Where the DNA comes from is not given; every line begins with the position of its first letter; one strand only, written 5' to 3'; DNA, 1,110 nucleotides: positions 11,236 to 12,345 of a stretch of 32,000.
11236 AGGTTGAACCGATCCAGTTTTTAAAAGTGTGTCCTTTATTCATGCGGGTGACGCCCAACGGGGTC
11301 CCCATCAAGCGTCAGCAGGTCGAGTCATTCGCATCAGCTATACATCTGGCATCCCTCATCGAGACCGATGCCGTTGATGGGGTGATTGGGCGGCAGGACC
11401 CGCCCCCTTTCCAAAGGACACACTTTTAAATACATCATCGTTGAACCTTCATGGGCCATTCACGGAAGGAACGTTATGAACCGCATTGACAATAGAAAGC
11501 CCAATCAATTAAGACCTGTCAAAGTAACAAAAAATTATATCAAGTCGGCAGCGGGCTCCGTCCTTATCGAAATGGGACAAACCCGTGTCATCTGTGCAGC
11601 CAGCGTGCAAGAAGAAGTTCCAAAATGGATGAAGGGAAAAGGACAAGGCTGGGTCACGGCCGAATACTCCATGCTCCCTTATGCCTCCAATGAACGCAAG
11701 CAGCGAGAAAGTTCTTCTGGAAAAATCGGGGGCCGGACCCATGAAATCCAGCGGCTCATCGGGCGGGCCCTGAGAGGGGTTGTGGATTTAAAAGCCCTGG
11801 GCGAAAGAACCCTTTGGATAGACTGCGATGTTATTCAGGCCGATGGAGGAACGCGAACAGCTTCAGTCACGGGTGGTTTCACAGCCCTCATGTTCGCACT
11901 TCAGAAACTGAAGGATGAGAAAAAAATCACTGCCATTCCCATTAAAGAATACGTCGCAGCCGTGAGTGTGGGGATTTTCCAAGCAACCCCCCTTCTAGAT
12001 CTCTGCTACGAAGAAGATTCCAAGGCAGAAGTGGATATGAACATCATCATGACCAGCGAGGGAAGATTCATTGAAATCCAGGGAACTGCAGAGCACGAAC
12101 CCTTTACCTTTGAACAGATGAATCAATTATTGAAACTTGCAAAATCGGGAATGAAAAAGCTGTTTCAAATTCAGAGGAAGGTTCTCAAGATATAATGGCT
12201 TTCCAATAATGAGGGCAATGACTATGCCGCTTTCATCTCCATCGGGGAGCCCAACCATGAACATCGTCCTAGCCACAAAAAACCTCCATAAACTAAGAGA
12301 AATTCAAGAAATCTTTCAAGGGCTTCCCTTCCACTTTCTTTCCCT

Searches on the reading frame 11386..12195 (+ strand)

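Call 13: search_protein_families(library=pfam, proteins=[window:11386-12195:+])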
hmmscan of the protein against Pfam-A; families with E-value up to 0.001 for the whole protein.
window:11386-12195:+ (269 aa): 2 families
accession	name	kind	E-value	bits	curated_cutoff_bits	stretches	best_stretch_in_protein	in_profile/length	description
PF01138.27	RNase_PH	-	1.7e-29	103.3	25.5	1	41-170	1-126/130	3' exoribonuclease family, domain 1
PF03725.20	RNase_PH_C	-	9.9e-13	48.3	20.8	1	189-255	2-67/67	3' exoribonuclease family, domain 2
